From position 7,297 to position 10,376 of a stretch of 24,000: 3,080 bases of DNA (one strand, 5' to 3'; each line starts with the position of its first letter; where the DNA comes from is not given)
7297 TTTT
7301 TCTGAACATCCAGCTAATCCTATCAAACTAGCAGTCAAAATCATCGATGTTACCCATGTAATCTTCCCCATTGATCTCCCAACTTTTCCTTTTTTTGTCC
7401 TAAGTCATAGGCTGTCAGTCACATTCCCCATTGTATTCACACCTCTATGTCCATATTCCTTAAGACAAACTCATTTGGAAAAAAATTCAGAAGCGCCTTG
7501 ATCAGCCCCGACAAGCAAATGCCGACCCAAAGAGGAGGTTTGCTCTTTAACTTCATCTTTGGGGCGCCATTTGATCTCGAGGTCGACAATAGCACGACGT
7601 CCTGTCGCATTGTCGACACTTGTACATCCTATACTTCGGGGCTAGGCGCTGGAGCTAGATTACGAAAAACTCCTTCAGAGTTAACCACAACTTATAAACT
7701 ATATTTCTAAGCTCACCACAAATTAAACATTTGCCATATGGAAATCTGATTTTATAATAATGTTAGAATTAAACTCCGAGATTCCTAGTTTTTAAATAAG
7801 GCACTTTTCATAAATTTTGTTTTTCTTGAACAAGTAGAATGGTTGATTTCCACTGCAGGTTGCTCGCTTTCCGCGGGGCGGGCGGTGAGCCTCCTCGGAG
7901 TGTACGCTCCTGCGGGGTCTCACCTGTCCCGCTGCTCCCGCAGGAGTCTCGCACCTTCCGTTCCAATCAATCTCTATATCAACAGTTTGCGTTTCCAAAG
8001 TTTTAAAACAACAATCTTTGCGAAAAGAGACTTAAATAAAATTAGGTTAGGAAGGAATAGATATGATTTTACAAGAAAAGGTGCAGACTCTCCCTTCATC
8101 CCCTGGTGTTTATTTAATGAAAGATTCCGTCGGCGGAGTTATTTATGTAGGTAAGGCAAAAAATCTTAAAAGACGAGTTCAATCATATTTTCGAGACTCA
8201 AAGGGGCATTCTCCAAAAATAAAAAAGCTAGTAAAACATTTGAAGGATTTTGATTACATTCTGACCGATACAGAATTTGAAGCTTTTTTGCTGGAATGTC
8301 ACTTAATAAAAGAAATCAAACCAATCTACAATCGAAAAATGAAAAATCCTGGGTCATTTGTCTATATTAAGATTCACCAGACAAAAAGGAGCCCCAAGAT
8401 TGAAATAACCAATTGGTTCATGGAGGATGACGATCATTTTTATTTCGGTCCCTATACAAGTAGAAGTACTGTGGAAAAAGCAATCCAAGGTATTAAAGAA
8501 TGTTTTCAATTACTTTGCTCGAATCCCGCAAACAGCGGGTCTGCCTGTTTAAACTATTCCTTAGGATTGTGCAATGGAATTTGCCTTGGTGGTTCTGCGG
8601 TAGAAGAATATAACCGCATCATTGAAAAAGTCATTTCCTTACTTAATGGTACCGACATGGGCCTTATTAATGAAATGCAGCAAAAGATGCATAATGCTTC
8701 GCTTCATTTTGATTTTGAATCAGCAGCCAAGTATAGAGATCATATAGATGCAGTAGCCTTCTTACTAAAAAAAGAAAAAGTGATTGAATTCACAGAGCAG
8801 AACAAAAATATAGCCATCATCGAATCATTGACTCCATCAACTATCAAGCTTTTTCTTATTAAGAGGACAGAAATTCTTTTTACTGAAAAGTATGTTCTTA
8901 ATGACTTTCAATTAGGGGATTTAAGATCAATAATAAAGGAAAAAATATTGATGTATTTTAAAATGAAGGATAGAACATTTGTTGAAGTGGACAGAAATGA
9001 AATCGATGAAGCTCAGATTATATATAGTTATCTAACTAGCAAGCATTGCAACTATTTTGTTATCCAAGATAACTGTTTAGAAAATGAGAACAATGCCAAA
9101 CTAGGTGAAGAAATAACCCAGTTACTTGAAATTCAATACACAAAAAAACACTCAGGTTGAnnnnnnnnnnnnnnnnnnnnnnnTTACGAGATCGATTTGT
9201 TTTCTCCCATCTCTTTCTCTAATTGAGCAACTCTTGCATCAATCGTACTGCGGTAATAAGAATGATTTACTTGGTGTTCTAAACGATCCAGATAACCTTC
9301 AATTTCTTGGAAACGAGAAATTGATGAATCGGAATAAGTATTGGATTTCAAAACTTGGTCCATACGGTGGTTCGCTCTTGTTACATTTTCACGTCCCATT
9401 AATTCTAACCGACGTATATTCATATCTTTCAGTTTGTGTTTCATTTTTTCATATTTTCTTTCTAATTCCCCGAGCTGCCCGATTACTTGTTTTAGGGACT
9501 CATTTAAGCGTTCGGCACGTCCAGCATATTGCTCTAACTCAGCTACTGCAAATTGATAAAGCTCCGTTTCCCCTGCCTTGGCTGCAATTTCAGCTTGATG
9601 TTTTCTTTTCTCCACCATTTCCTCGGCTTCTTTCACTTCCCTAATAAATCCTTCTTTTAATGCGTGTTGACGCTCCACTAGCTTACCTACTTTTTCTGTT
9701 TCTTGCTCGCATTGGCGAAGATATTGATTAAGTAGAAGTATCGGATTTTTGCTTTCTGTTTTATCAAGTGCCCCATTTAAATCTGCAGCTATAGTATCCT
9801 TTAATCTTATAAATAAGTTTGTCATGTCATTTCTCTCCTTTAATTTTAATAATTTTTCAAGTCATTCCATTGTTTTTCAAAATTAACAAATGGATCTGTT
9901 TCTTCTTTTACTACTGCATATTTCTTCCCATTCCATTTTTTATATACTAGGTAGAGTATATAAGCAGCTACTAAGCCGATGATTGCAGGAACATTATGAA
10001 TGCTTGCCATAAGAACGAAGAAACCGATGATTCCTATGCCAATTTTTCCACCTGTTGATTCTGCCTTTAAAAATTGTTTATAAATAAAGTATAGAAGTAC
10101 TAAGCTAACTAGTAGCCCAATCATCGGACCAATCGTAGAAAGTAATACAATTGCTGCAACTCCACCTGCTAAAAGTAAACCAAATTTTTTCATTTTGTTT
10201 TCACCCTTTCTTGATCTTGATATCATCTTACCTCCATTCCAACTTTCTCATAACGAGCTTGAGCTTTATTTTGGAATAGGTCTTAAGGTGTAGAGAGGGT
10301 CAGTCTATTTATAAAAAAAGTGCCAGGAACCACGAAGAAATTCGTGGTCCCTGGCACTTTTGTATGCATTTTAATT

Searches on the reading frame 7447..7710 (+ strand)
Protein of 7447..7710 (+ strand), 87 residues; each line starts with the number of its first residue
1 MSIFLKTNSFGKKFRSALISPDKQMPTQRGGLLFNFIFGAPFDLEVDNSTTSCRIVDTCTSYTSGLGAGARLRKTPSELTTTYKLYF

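Call 72: search_protein_families(library=pfam, proteins=[window:7447-7710:+], max_evalue=0.01)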
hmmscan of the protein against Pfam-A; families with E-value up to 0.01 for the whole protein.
window:7447-7710:+ (87 aa): 0 families

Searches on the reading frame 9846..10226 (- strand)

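Call 16: search_protein_families(library=ncbifam, proteins=[window:9846-10226:-])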
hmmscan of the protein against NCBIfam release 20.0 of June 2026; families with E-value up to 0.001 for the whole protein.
window:9846-10226:- (126 aa): 1 family
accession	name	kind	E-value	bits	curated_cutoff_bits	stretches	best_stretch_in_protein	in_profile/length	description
NF052277.1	lmo0954_fam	equivalog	6.5e-37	126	40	1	12-99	1-88/89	lmo0954 family membrane protein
